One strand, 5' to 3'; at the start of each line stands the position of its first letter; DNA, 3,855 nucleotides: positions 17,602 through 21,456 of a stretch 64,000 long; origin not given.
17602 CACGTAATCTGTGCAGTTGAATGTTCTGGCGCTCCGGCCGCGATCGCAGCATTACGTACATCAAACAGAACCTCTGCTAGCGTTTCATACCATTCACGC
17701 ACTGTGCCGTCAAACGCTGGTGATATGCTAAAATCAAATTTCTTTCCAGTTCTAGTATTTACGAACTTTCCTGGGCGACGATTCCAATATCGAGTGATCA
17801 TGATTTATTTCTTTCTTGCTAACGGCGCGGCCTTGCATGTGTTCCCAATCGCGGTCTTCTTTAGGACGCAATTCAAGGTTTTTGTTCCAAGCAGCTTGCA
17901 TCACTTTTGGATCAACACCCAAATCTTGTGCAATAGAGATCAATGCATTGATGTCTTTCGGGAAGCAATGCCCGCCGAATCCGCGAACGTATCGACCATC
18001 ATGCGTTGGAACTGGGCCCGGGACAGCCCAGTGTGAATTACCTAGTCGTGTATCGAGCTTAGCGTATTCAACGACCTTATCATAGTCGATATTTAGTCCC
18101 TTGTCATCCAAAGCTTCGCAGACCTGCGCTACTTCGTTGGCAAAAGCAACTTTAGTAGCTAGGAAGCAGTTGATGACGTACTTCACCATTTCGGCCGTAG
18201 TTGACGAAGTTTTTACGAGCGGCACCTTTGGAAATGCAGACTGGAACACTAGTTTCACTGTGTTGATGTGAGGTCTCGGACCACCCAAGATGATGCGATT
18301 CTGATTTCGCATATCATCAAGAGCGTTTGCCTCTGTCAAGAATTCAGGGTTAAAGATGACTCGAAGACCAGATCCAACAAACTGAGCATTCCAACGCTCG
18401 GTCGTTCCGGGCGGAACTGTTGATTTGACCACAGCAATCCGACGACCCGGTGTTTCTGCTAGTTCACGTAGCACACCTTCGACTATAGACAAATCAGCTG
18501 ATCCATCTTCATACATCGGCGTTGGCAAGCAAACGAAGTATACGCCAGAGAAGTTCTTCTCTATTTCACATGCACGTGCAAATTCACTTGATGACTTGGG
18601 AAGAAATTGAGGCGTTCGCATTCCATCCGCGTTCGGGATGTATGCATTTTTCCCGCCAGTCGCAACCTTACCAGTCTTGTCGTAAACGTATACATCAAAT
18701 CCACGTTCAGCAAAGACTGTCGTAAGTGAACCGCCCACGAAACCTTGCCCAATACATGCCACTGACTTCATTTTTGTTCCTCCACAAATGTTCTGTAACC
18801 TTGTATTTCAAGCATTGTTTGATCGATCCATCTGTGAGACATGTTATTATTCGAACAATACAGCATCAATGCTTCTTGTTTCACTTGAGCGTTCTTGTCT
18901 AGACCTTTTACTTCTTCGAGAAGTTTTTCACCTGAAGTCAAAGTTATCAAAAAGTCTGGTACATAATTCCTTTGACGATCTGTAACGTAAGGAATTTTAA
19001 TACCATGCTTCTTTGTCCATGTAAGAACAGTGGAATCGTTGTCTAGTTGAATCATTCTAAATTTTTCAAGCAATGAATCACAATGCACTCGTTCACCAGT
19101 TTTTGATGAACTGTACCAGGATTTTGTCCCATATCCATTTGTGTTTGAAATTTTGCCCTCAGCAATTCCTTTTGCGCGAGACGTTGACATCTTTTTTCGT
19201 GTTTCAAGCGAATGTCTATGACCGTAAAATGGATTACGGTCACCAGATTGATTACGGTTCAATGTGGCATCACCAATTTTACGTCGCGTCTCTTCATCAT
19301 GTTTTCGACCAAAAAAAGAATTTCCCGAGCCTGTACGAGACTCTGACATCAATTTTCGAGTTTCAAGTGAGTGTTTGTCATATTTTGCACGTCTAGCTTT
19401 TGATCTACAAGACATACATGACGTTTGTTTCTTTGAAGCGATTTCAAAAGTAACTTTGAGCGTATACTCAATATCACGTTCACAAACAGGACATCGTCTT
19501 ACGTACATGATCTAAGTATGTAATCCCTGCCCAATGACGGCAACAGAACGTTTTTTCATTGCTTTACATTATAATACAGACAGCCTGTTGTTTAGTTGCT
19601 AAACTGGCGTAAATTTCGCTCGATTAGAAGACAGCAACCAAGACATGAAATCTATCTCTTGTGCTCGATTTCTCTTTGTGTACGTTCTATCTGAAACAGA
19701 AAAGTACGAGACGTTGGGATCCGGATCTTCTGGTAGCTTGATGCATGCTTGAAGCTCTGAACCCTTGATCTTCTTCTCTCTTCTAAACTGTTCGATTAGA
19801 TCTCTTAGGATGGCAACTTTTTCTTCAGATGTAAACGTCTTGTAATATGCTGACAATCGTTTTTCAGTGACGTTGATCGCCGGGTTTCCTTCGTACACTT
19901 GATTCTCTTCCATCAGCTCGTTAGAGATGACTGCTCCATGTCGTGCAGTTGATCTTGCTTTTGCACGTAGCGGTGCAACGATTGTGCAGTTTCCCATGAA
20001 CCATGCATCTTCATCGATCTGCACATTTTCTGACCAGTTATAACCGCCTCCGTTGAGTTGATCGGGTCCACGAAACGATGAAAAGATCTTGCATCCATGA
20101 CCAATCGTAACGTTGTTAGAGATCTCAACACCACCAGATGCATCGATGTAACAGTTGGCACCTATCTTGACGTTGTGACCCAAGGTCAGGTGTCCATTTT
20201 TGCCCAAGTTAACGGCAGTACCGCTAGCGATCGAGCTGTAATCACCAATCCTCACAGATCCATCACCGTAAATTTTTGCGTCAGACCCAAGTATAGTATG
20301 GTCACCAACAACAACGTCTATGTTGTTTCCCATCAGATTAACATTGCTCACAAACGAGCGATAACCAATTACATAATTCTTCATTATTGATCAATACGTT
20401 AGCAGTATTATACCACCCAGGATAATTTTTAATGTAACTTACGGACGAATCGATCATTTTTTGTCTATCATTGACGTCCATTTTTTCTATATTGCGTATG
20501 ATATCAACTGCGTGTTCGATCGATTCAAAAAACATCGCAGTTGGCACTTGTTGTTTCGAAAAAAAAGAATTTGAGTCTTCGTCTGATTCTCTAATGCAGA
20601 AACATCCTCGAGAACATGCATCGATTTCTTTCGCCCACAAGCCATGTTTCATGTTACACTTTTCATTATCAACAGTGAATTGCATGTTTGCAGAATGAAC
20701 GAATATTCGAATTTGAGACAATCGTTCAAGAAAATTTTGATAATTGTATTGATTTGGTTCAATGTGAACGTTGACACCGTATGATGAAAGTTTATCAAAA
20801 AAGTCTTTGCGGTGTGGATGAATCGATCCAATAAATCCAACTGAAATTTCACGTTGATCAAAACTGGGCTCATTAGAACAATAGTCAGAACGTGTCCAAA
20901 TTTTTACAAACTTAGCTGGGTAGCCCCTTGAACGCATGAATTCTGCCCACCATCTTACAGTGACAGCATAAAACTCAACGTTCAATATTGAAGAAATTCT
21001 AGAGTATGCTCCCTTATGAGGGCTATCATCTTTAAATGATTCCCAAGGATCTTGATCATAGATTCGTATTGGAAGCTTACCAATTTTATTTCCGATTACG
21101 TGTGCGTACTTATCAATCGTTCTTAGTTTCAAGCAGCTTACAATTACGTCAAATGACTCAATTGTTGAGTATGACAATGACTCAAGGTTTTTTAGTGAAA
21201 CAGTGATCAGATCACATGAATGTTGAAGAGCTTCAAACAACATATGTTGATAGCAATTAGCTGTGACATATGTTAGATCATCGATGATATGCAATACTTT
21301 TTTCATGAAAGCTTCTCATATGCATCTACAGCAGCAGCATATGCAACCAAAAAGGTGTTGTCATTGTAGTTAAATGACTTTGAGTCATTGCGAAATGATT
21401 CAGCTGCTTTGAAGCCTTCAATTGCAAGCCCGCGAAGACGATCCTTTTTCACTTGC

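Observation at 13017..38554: ~25-kb phage-borne glycan biosynthesis island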

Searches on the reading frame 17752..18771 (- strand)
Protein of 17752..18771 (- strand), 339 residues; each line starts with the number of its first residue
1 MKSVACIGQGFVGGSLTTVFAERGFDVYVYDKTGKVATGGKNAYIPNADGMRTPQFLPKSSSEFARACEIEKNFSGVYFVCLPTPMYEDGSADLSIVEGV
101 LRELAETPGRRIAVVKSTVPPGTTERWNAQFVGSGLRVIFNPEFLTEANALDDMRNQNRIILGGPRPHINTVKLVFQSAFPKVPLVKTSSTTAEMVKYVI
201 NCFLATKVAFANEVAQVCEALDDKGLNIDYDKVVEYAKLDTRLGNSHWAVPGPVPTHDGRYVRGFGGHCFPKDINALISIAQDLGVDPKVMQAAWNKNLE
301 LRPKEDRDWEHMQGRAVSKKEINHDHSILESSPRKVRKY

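Call 4: search_protein_families(library=pfam, proteins=[window:17755-18771:-], max_evalue=0.01)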
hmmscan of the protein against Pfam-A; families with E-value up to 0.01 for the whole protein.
window:17755-18771:- (339 aa): 4 families
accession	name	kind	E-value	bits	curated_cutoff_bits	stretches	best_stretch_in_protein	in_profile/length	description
PF03721.20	UDPG_MGDP_dh_N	-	1.2e-26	93.9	27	1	3-166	2-177/187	UDP-glucose/GDP-mannose dehydrogenase family, NAD binding domain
PF00984.24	UDPG_MGDP_dh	-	9.3e-24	83.8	25.4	1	192-298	2-92/94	UDP-glucose/GDP-mannose dehydrogenase family, central domain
PF02737.24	3HCDH_N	-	6.4e-05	23.4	22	1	3-43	1-41/180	3-hydroxyacyl-CoA dehydrogenase, NAD binding domain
PF03446.21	NAD_binding_2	-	0.0066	16.9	21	0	4-140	2-116/161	NAD binding domain of 6-phosphogluconate dehydrogenase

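Call 14: search_protein_families(library=ncbifam, proteins=[window:17755-18771:-], max_evalue=0.001)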
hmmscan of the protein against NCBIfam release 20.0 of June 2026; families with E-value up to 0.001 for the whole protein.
window:17755-18771:- (339 aa): 7 families
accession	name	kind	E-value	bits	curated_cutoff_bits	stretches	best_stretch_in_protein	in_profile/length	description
TIGR03026.1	NDP-sugDHase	subfamily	4.1e-60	203.7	189.8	1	3-299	2-294/413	nucleotide sugar dehydrogenase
NF041297.1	UDPGDh_AglM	equivalog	2e-42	145.6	670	1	4-298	3-297/429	UDP-glucose 6-dehydrogenase AglM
NF047673.2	TeichurnBiosyTuaD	equivalog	1.3e-38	133.3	700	1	1-301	1-293/439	UDP-glucose 6-dehydrogenase TuaD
NF011631.0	PRK15057.1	equivalog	6.8e-23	81.4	757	1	8-283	7-267/388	UDP-glucose 6-dehydrogenase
NF040825.1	UDPMaNacDH_Arch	equivalog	5.4e-22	78.2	750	1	4-285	3-275/418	UDP-N-acetyl-D-mannosamine dehydrogenase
NF008286.0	PRK11064.1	equivalog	9.5e-13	47.5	459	1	3-222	5-237/420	UDP-N-acetyl-D-mannosamine dehydrogenase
NF004783.0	PRK06129.1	equivalog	6.7e-05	22.4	347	1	1-39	2-40/315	3-hydroxyacyl-CoA dehydrogenase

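Call 38: find_encoding_contigs(protein=window:17752-18771:-, flank=10000, max_places=4)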
Protein window:17752-18771:- (339 aa): 6 contigs read that carry it; 4 places shown.
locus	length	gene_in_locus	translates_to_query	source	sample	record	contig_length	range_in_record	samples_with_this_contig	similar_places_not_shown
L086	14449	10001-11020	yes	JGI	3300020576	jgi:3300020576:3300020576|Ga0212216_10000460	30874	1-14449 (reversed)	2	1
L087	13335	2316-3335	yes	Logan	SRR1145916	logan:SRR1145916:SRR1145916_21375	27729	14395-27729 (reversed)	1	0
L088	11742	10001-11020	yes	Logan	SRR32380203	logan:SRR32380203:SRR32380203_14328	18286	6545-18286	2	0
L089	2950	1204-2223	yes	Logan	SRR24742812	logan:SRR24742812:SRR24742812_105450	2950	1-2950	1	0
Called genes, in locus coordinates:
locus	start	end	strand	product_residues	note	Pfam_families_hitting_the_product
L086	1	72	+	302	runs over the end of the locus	-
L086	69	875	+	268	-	-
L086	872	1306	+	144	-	-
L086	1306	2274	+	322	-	PF01073:3Beta_HSD, PF01370:Epimerase, PF02719:Polysacc_synt_2 (weak), PF04321:RmlD_sub_bind, PF16363:GDP_Man_Dehyd, PF07993:NAD_binding_4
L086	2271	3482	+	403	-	PF01041:DegT_DnrJ_EryC1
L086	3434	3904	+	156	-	PF00583:Acetyltransf_1, PF13302:Acetyltransf_3, PF13420:Acetyltransf_4, PF08445:FR47 (faint)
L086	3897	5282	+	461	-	PF00702:Hydrolase, PF13419:HAD_2, PF00483:NTP_transferase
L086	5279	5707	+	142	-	-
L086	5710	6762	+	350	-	-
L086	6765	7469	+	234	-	-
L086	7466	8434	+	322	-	-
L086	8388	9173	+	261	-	PF00132:Hexapep (faint), PF14602:Hexapep_2 (faint)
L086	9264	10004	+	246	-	PF07460:NUMOD3, PF08722:Tn7_TnsA-like_N (weak)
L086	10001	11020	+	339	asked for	PF03721:UDPG_MGDP_dh_N, PF00984:UDPG_MGDP_dh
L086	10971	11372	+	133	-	-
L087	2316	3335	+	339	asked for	PF03721:UDPG_MGDP_dh_N, PF00984:UDPG_MGDP_dh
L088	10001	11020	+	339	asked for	PF03721:UDPG_MGDP_dh_N, PF00984:UDPG_MGDP_dh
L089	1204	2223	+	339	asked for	PF03721:UDPG_MGDP_dh_N, PF00984:UDPG_MGDP_dh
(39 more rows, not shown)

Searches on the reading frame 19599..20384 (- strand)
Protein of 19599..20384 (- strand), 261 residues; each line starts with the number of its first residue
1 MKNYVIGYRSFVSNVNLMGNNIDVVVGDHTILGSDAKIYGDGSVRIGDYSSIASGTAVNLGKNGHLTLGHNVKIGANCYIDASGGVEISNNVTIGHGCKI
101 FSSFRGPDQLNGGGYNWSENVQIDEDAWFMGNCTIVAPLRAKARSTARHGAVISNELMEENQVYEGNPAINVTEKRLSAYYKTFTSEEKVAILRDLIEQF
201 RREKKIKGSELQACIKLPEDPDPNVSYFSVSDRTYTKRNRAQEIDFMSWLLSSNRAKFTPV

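Call 4: search_protein_families(library=pfam, proteins=[window:19602-20384:-], max_evalue=0.01)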
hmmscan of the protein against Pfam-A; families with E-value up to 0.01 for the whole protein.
window:19602-20384:- (261 aa): 3 families
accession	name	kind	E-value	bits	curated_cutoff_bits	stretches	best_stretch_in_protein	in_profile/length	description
PF00132.30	Hexapep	-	1.6e-09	37.5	27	1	23-58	1-34/36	Bacterial transferase hexapeptide (six repeats)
PF14602.12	Hexapep_2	-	7.8e-07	29.1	27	1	67-98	3-30/34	Hexapeptide repeat of succinyl-transferase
PF25084.1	LbH_EIF2B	-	0.00017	22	54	1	43-103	21-73/105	EIF2B subunit epsilon LbH domain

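Call 14: search_protein_families(library=ncbifam, proteins=[window:19602-20384:-], max_evalue=0.001)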
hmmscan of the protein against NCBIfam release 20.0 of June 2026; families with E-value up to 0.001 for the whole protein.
window:19602-20384:- (261 aa): 13 families
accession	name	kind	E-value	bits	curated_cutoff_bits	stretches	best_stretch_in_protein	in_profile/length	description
NF007797.0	PRK10502.1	subfamily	1.3e-08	34.7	192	1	65-175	72-179/183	WcaF family extracellular polysaccharide biosynthesis acetyltransferase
NF041874.1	EPS_EpsC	equivalog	1e-07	31.8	150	1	68-174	64-166/168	serine O-acetyltransferase EpsC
TIGR03570.1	NeuD_NnaD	subfamily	3.4e-07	30.1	160.8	1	21-103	115-189/202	NeuD/PglB/VioB family sugar acetyltransferase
NF002060.0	PRK00892.1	subfamily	1.6e-06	27.5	207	1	63-175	203-318/345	UDP-3-O-(3-hydroxymyristoyl)glucosamine N-acyltransferase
TIGR01853.1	lipid_A_lpxD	equivalog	3.4e-05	22.9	242.5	0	3-80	218-287/325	UDP-3-O-(3-hydroxymyristoyl)glucosamine N-acyltransferase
NF050158.1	CarbAnhydGPos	equivalog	3.9e-05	23.4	250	1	33-140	19-124/172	gamma carbonic anhydrase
TIGR01852.1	lipid_A_lpxA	equivalog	6.1e-05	22.4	231.05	0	23-58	119-152/254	acyl-ACP--UDP-N-acetylglucosamine O-acyltransferase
NF007499.0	PRK10092.1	equivalog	0.00012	21.9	314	0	67-170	75-178/183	maltose O-acetyltransferase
NF006986.0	PRK09451.1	equivalog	0.00021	20.2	725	0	63-106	263-304/456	bifunctional UDP-N-acetylglucosamine diphosphorylase/glucosamine-1-phosphate N-acetyltransferase GlmU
TIGR01173.1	glmU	equivalog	0.00026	20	366.85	0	65-101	262-296/452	bifunctional UDP-N-acetylglucosamine diphosphorylase/glucosamine-1-phosphate N-acetyltransferase GlmU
NF053793.1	beta_CO2some_N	equivalog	0.0003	20.6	100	1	34-100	10-77/118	beta-carboxysome scaffolding protein CcmN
NF003657.0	PRK05289.1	equivalog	0.00035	19.8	226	0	68-102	30-62/264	acyl-ACP--UDP-N-acetylglucosamine O-acyltransferase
NF058585.1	HptprglPActTf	PfamEq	0.00046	19.8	300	0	64-97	105-136/172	heptaprenylglyceryl phosphate O-acetyltransferase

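Call 40: find_encoding_contigs(protein=window:19599-20384:-, flank=10000, max_places=8)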
Protein window:19599-20384:- (261 aa): 5 contigs read that carry it; 4 places shown.
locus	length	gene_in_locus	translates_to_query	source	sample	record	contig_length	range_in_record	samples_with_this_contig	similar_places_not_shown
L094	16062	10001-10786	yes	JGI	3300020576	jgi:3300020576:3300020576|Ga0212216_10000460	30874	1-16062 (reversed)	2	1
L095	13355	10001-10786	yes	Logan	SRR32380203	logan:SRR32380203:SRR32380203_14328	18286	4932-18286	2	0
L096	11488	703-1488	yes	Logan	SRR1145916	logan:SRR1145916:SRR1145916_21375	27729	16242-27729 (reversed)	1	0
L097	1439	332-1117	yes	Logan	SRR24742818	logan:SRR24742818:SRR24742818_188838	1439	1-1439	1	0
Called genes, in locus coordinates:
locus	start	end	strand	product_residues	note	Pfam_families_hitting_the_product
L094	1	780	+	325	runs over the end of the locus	PF01370:Epimerase, PF02719:Polysacc_synt_2 (weak), PF04321:RmlD_sub_bind, PF16363:GDP_Man_Dehyd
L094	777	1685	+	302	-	-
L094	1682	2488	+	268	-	-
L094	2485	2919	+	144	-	-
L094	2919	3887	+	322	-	PF01073:3Beta_HSD, PF01370:Epimerase, PF02719:Polysacc_synt_2 (weak), PF04321:RmlD_sub_bind, PF16363:GDP_Man_Dehyd, PF07993:NAD_binding_4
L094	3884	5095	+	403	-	PF01041:DegT_DnrJ_EryC1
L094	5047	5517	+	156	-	PF00583:Acetyltransf_1, PF13302:Acetyltransf_3, PF13420:Acetyltransf_4, PF08445:FR47 (faint)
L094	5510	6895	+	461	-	PF00702:Hydrolase, PF13419:HAD_2, PF00483:NTP_transferase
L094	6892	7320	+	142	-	-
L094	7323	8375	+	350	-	-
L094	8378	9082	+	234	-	-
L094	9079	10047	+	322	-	-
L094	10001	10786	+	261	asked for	PF00132:Hexapep (faint), PF14602:Hexapep_2 (faint)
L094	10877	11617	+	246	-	PF07460:NUMOD3, PF08722:Tn7_TnsA-like_N (weak)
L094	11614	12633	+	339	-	PF03721:UDPG_MGDP_dh_N, PF00984:UDPG_MGDP_dh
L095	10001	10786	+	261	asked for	PF00132:Hexapep (faint), PF14602:Hexapep_2 (faint)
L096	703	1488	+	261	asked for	PF00132:Hexapep (faint), PF14602:Hexapep_2 (faint)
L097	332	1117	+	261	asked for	PF00132:Hexapep (faint), PF14602:Hexapep_2 (faint)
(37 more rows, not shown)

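Call 77: search_solved_structures(query=window:19602-20384:-, max_evalue=0.01)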
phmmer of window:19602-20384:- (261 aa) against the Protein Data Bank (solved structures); distinct sequences matched with E-value up to 0.01: 21.
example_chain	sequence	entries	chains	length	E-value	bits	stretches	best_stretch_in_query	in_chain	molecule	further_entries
4dcl_A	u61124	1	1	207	4.2e-06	30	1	65-169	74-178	Putative acetyltransferase SACOL2570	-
4egg_A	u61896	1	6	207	4.4e-06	29.9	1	65-169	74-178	Putative acetyltransferase SACOL2570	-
3ftt_A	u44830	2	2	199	4.8e-06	29.8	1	65-169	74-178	Putative acetyltransferase SACOL2570 | Galactoside O-acetyltransferase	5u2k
3v4e_A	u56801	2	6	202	4.9e-06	29.7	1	65-169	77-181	Galactoside O-acetyltransferase | Putative acetyltransferase SACOL2570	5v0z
2wlc_A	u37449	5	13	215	9.1e-05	25.6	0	51-113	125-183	POLYSIALIC ACID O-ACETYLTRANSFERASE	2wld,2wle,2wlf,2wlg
3srt_A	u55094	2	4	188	0.00023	24.2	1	55-169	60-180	Maltose O-acetyltransferase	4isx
4ihf_A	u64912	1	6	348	0.00041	23.4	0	66-135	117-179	UDP-3-O-(3-hydroxymyristoyl)glucosamine N-acyltransferase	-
8vr6_A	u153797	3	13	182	0.00059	22.9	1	64-175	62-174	Acetyltransferase, putative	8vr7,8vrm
6p83_A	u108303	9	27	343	0.00065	22.8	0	66-135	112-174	UDP-3-O-(3-hydroxymyristoyl)glucosamine N-acyltransferase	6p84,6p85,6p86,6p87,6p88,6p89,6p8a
3eh0_A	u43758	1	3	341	0.00069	22.7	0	66-135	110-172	UDP-3-O-[3-hydroxymyristoyl] glucosamine N-acyltransferase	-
4ihg_A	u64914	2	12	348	0.00076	22.6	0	66-135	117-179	UDP-3-O-(3-hydroxymyristoyl)glucosamine N-acyltransferase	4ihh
3twd_A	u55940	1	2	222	0.00097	22.2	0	63-155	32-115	Bifunctional protein glmU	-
4aa7_A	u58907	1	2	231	0.00098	22.2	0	63-155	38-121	BIFUNCTIONAL PROTEIN GLMU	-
7bw9_A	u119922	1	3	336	0.0012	21.9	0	17-103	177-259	Serine acetyltransferase 1, putative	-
4mfg_A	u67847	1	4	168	0.0026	20.8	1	36-136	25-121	Putative acyltransferase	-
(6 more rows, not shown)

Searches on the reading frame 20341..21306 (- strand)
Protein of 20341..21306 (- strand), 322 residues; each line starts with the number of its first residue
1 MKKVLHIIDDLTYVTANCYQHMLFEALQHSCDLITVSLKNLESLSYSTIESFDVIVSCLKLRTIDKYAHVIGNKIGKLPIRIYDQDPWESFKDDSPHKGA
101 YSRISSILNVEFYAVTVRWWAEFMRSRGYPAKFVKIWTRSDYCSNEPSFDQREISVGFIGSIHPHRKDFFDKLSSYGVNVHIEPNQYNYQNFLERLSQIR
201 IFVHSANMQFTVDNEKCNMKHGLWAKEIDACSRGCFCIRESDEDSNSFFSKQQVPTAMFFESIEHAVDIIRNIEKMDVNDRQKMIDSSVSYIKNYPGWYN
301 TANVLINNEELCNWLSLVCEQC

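Call 4: search_protein_families(library=pfam, proteins=[window:20341-21306:-], max_evalue=0.01)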
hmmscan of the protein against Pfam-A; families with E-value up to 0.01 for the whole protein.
window:20341-21306:- (322 aa): 0 families

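Call 33: search_protein_families(library=phrogs, proteins=[window:20341-21306:-], max_evalue=0.01)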
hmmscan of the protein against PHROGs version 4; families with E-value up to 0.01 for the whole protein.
window:20341-21306:- (322 aa): 0 families

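Call 46: search_protein_families(library=pfam, proteins=[window:20341-21306:-], max_evalue=5)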
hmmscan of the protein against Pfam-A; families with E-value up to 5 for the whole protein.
window:20341-21306:- (322 aa): 2 families
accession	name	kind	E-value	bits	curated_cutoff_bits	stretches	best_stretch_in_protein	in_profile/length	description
PF16452.10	Phage_CI_C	-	0.062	14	27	1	190-230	22-62/101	Bacteriophage CI repressor C-terminal domain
PF22292.1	DUF6965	-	0.16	12.4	25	1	259-297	9-46/66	Domain of unknown function (DUF6965)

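Call 86: search_solved_structures(query=A6, max_evalue=1)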
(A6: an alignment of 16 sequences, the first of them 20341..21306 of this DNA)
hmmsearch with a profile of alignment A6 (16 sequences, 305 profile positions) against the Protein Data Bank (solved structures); distinct sequences matched with E-value up to 1: 3.
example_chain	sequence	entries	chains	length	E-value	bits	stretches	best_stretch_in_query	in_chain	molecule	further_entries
2fh0_A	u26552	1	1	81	0.035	16.9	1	217-281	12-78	Hypothetical 16.0 kDa protein in ABF2-CHL12 intergenic region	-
6lp3_C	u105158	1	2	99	0.058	16.2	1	214-291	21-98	GTPase-activating protein BEM3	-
2jxn_A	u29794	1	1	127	0.079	15.7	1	217-281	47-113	Uncharacterized protein YMR074C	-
